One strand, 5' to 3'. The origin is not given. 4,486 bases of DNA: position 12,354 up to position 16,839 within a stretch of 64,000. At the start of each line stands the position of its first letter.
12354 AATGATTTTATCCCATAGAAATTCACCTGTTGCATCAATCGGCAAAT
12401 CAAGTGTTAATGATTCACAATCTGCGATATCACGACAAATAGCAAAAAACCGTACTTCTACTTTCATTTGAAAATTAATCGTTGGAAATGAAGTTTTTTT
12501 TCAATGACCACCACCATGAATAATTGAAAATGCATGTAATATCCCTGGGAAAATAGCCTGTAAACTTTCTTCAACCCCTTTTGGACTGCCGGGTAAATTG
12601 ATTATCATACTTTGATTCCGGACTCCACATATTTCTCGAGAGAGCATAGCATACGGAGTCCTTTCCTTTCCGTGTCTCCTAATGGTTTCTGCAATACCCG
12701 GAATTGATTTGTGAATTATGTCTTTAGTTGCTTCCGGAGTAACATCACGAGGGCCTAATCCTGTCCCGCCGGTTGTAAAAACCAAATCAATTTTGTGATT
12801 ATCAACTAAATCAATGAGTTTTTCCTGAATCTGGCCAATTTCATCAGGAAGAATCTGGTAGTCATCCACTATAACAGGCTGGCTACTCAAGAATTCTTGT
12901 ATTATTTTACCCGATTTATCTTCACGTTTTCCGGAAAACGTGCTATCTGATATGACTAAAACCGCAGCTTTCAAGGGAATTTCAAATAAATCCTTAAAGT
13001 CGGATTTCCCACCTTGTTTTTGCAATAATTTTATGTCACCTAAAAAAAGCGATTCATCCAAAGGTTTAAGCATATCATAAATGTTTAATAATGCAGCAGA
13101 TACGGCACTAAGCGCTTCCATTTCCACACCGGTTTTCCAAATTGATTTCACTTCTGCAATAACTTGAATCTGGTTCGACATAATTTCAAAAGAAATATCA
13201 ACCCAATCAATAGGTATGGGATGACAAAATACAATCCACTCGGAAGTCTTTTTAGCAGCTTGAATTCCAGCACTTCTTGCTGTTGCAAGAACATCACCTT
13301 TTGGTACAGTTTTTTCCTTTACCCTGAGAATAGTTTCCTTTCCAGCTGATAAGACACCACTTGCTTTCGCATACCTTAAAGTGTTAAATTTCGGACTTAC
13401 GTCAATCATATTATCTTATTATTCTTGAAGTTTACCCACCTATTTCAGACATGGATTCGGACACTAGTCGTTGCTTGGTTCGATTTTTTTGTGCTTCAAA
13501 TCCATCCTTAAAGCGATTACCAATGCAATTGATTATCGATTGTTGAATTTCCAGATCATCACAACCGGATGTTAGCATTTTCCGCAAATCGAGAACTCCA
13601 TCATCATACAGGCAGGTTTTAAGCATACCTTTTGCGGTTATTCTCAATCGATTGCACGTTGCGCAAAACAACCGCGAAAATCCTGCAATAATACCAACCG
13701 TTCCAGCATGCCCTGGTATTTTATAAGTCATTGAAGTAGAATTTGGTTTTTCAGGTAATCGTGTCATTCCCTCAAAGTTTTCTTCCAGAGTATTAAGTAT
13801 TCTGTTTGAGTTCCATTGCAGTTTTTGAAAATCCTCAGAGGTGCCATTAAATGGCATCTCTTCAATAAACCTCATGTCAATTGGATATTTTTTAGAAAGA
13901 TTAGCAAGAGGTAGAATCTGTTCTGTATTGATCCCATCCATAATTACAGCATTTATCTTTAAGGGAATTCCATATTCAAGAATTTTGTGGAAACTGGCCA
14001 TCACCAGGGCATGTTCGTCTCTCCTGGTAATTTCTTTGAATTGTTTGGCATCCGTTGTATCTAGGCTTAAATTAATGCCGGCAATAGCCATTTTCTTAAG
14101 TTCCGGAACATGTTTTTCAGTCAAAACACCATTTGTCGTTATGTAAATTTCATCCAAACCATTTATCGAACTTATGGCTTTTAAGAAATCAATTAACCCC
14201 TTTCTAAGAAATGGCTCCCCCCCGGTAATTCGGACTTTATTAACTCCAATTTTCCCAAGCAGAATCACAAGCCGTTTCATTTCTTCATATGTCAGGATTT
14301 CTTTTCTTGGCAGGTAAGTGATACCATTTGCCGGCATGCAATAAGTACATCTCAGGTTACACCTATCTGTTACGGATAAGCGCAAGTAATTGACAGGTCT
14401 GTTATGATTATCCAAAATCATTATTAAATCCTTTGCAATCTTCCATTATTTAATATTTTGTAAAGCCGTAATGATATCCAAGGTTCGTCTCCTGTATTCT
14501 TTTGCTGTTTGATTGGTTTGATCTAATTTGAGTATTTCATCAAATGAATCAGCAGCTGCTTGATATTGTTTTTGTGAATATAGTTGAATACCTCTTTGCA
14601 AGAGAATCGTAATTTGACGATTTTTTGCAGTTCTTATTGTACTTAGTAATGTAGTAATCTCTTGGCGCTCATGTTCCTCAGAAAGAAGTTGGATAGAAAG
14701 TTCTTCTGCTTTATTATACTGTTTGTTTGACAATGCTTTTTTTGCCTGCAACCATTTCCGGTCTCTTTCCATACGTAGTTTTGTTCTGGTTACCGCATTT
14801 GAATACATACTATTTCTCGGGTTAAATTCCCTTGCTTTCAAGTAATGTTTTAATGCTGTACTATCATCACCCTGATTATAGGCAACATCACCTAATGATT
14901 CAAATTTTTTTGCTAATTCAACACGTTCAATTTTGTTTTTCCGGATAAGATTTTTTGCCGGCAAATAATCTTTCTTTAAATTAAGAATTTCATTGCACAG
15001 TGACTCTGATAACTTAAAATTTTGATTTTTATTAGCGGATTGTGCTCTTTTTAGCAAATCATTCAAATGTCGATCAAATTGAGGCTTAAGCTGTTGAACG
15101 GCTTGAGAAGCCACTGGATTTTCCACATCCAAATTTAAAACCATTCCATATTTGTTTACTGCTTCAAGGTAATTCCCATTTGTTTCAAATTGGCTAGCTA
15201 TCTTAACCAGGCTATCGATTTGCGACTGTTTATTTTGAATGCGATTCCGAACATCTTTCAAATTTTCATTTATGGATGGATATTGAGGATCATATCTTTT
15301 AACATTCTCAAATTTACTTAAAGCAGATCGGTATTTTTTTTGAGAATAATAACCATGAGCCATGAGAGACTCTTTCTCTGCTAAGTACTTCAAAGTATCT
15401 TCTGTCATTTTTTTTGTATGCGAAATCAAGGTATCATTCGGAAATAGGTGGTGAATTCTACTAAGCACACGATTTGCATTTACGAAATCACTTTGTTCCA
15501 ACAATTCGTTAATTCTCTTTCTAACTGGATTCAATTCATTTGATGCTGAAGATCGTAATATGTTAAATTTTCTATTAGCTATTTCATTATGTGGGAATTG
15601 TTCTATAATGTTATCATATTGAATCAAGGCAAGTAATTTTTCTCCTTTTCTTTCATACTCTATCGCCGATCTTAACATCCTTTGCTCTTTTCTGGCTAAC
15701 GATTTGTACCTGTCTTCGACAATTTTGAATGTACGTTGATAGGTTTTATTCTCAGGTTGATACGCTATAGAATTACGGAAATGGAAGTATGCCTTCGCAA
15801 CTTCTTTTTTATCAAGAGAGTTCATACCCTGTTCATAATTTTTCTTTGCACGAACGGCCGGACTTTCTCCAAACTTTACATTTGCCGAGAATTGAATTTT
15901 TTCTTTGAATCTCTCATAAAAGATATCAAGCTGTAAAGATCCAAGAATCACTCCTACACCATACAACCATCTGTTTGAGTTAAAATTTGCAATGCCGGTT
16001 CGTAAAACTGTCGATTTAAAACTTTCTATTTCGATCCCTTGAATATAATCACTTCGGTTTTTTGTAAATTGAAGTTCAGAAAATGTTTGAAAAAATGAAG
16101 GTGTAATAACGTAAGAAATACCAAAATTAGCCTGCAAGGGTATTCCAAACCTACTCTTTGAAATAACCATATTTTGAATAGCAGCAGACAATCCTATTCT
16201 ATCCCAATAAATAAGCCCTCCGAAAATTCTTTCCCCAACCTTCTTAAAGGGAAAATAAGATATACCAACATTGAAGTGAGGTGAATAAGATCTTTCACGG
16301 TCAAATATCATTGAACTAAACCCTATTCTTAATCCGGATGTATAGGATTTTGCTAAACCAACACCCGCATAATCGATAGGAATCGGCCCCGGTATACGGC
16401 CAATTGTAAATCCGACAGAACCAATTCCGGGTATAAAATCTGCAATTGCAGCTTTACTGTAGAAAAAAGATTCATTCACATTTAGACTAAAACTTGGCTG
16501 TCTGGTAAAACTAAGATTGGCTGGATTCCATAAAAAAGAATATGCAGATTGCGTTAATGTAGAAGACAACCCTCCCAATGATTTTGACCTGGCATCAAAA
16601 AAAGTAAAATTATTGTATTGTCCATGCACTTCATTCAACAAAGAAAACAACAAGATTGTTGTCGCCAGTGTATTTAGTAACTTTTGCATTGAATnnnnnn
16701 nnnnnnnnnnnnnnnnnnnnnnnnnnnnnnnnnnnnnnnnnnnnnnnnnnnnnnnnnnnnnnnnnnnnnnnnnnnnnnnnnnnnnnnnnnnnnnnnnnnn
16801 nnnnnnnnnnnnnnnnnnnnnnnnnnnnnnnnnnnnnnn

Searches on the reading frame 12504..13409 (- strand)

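Call 33: search_protein_families(library=pfam, proteins=[window:12504-13409:-], max_evalue=0.00001)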
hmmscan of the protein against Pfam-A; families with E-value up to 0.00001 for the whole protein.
window:12504-13409:- (302 aa): 2 families
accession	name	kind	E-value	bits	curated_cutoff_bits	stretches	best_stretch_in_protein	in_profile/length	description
PF01967.27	MoaC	-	1.7e-46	158.1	27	1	1-134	1-136/136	MoaC family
PF00994.29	MoCF_biosynth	-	2.4e-31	108.8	26.6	1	149-289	1-141/144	Probable molybdopterin binding domain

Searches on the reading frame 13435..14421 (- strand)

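Call 33: search_protein_families(library=pfam, proteins=[window:13435-14421:-], max_evalue=0.00001)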
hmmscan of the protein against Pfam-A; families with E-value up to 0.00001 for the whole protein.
window:13435-14421:- (329 aa): 3 families
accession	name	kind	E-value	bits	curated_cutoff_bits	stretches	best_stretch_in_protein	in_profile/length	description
PF04055.27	Radical_SAM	-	1.8e-29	103.5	29.5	1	16-174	2-164/166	Radical SAM superfamily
PF06463.18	Mob_synth_C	-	2.5e-29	102.3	37.4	1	181-303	1-122/128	Molybdenum Cofactor Synthesis C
PF19238.5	Radical_SAM_2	-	6.5e-06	26.3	26.7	0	92-170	57-134/151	Radical SAM-like domain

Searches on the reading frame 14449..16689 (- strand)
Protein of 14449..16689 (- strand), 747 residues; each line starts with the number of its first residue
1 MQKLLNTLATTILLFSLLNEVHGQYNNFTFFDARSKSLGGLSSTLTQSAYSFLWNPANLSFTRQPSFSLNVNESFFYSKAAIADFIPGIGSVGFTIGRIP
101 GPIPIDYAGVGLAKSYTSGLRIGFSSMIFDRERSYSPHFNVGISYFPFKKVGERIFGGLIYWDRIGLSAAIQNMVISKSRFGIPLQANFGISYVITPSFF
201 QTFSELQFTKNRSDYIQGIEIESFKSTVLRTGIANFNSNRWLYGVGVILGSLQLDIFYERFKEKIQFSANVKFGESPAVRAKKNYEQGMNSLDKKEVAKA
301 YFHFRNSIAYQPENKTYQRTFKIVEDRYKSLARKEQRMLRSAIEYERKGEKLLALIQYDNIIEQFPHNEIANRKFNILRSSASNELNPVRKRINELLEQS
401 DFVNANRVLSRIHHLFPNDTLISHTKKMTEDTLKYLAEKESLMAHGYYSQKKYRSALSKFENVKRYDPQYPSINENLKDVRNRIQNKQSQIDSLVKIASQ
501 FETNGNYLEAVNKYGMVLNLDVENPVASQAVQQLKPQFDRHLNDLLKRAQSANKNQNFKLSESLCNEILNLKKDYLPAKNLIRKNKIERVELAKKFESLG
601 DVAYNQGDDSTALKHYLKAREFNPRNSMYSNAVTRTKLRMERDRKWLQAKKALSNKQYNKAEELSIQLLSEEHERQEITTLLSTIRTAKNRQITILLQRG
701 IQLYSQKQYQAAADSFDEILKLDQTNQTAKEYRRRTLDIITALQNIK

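Call 33: search_protein_families(library=pfam, proteins=[window:14449-16689:-], max_evalue=0.00001)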
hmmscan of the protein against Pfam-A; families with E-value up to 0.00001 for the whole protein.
window:14449-16689:- (747 aa): 2 families
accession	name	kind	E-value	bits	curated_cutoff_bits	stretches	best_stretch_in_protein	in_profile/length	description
PF07719.23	TPR_2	-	1.1e-12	47.4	27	0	696-726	4-34/34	Tetratricopeptide repeat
PF13414.12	TPR_11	-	4.8e-06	26.6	26.8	0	600-626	1-27/42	TPR repeat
